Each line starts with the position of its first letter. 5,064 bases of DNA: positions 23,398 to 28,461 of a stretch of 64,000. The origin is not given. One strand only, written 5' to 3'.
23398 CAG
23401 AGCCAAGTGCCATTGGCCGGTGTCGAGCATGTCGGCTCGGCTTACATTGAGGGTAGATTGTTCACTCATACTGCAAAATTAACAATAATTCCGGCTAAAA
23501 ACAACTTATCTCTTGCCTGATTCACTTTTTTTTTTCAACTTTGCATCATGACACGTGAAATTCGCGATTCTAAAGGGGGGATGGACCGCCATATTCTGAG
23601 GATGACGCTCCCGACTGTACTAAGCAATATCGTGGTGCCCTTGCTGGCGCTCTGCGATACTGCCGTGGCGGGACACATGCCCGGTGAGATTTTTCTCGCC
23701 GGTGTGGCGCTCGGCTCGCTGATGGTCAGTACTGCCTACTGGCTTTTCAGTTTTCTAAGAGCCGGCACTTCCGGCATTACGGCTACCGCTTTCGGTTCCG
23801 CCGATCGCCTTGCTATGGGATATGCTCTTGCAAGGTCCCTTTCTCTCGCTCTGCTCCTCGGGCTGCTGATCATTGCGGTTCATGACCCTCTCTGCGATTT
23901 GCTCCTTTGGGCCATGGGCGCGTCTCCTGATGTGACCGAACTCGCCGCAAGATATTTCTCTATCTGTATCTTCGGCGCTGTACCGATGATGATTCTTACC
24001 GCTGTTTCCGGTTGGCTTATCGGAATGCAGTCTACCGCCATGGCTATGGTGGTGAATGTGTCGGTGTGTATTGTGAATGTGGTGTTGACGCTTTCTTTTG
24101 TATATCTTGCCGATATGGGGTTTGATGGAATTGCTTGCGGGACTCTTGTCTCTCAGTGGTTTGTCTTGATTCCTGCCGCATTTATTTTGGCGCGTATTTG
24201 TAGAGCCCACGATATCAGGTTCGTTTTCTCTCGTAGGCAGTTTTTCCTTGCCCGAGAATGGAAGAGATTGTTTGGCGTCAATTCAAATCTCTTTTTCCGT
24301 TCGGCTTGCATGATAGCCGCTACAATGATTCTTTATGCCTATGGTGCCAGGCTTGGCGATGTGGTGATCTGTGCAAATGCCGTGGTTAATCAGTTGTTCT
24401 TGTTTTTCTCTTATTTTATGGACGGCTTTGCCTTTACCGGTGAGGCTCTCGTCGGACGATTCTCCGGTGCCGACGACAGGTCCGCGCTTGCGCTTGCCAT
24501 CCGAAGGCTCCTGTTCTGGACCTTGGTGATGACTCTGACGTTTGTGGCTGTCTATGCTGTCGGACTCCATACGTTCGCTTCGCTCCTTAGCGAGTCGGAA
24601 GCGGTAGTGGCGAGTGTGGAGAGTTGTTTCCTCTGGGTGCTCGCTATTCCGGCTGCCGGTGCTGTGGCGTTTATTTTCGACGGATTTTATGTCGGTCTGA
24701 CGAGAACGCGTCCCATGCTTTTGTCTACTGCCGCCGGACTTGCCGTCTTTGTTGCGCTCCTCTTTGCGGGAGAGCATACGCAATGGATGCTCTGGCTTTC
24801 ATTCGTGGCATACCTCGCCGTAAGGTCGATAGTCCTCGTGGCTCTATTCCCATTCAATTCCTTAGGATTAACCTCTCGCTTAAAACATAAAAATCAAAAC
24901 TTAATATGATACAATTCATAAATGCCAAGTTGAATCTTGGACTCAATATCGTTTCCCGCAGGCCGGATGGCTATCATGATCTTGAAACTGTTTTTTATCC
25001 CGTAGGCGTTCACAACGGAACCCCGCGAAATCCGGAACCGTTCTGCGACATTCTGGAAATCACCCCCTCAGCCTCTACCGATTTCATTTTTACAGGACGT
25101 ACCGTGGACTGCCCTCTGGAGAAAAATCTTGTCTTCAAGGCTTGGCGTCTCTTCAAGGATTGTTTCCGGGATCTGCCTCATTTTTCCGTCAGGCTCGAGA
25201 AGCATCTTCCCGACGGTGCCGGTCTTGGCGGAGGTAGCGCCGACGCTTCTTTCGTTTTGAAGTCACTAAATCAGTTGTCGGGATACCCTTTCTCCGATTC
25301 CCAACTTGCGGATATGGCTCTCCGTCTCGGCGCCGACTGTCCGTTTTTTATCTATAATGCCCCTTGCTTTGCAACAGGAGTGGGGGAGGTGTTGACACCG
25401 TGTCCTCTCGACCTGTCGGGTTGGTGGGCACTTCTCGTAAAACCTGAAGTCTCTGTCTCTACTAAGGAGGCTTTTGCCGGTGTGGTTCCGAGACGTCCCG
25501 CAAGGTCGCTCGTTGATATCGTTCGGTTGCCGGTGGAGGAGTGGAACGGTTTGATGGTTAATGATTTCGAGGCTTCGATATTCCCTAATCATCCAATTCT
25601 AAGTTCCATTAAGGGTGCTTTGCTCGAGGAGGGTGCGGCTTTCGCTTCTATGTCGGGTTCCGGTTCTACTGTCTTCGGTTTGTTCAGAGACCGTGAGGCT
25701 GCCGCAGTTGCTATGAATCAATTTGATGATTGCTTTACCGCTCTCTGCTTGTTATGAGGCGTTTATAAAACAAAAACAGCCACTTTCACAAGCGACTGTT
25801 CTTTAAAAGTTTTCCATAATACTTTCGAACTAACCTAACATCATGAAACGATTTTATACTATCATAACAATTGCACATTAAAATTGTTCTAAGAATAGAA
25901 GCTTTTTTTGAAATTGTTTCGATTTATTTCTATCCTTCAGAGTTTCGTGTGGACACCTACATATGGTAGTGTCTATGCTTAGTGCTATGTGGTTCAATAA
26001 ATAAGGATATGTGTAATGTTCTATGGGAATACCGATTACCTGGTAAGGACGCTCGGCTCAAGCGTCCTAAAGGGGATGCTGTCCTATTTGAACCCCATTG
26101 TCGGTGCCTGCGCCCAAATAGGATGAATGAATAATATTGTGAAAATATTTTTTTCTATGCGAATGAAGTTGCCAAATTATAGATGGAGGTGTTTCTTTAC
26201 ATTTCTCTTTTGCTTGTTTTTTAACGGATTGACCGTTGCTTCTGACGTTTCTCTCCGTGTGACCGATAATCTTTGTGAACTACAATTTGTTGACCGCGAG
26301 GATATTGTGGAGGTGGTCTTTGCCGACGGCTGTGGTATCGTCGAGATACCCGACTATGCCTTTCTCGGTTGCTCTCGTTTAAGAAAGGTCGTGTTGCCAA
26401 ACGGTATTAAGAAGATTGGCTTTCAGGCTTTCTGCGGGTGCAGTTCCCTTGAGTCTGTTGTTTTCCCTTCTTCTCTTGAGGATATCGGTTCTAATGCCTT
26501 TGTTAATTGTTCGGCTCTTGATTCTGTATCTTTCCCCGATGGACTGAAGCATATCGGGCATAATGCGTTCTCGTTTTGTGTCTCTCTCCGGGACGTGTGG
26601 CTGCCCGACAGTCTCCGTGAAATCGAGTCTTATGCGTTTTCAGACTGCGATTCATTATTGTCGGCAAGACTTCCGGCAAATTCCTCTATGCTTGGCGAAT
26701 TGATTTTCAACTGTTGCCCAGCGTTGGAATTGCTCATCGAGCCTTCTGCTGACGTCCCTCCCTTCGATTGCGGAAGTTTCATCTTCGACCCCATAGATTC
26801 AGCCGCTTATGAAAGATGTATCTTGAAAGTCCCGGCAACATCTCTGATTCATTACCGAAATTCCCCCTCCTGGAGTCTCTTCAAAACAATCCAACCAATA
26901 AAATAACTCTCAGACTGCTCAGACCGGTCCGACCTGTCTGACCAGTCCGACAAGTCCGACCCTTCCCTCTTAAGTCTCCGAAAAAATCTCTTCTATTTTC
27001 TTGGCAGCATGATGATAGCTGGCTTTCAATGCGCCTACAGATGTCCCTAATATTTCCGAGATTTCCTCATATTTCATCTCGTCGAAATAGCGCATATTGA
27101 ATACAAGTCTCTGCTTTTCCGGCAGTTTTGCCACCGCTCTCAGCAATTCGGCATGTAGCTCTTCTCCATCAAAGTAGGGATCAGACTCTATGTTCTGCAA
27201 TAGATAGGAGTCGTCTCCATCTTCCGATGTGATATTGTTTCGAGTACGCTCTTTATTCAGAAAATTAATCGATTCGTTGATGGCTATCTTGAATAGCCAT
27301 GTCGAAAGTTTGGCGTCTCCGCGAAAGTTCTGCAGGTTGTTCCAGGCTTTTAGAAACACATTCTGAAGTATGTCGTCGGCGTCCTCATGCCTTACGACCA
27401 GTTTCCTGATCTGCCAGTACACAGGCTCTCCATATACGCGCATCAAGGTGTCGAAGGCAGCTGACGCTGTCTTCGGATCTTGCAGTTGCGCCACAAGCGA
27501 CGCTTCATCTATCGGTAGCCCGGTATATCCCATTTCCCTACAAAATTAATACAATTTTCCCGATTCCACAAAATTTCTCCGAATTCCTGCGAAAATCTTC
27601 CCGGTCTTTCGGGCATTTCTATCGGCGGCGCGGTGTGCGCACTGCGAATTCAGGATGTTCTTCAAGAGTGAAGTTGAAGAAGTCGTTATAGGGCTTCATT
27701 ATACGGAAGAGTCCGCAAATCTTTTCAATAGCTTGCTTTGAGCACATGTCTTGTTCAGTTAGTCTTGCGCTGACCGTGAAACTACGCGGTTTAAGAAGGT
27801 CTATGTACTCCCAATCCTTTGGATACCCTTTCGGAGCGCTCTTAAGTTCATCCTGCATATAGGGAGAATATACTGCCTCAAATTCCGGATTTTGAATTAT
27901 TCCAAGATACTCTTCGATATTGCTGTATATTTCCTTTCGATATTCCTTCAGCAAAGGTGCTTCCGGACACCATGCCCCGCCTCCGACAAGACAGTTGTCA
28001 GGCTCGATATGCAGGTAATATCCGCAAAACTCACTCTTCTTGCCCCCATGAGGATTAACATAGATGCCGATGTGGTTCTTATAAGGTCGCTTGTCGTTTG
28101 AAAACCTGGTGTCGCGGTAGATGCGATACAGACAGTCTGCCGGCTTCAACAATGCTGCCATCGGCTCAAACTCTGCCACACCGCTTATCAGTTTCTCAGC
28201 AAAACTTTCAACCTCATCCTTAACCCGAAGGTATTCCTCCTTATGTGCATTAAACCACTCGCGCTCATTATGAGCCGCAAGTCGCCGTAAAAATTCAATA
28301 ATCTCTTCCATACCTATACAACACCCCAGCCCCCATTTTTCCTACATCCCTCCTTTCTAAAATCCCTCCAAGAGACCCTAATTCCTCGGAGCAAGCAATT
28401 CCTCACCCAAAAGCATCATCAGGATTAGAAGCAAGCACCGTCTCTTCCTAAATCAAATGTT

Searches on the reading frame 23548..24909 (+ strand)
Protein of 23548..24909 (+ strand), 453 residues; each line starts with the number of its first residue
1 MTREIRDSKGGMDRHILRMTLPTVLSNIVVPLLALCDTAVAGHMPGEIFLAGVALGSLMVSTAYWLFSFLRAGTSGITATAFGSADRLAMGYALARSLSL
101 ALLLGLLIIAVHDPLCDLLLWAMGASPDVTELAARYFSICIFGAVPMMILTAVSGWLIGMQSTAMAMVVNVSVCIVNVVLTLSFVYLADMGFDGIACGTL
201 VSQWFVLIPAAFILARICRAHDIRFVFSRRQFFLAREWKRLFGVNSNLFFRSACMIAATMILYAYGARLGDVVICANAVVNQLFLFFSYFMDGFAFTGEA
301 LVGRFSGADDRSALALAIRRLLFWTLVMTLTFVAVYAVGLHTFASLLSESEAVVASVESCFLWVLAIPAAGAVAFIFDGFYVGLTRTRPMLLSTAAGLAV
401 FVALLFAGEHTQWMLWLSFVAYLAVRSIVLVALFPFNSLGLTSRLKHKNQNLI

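Call 56: search_protein_families(library=pfam, proteins=[window:23548-24909:+])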
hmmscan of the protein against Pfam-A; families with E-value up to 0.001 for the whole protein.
window:23548-24909:+ (453 aa): 1 family
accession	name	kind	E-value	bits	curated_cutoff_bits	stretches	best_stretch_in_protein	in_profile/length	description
PF01554.23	MatE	-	2.7e-32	112.1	24.9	2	22-181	1-159/161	MatE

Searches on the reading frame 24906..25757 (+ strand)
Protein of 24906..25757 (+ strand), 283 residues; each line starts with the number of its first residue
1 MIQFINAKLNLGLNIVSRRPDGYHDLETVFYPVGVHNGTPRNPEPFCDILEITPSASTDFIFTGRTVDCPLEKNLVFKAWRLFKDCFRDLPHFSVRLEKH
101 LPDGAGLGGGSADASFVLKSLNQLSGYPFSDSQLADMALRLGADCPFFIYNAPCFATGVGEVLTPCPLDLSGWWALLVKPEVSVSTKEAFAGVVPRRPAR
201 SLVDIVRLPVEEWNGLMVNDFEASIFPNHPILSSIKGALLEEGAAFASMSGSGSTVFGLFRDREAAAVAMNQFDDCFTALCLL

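Call 56: search_protein_families(library=pfam, proteins=[window:24906-25757:+])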
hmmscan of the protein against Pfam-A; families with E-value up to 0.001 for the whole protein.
window:24906-25757:+ (283 aa): 2 families
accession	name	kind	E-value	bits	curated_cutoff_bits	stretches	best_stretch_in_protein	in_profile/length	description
PF00288.32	GHMP_kinases_N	-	1.4e-14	54.5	22.3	1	74-150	1-85/87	GHMP kinases N terminal domain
PF08544.19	GHMP_kinases_C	-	1.9e-09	38.2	21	1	216-273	16-79/85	GHMP kinases C terminal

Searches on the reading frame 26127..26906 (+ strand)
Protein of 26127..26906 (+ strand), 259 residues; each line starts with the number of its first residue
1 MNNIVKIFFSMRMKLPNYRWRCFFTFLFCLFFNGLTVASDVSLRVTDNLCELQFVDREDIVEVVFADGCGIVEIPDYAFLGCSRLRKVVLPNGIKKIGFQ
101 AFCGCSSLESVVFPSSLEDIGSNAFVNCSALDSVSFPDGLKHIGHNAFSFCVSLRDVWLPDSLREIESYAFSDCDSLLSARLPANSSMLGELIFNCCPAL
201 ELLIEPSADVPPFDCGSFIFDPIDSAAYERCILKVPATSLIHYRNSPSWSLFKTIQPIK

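Call 56: search_protein_families(library=pfam, proteins=[window:26127-26906:+])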
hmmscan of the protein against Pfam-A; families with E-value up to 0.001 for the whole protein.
window:26127-26906:+ (259 aa): 1 family
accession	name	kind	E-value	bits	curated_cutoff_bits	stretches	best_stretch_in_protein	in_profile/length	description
PF13306.12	LRR_5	-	2.2e-35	121.7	27.7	1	73-200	2-126/127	BspA type Leucine rich repeat region (6 copies)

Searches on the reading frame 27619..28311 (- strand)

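Call 56: search_protein_families(library=pfam, proteins=[window:27619-28311:-])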
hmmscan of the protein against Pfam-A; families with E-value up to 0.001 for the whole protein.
window:27619-28311:- (230 aa): 1 family
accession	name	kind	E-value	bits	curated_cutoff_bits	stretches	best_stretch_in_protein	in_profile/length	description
PF09365.15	DUF2461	-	6.3e-72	242.3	22.8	1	3-211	1-208/208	Conserved hypothetical protein (DUF2461)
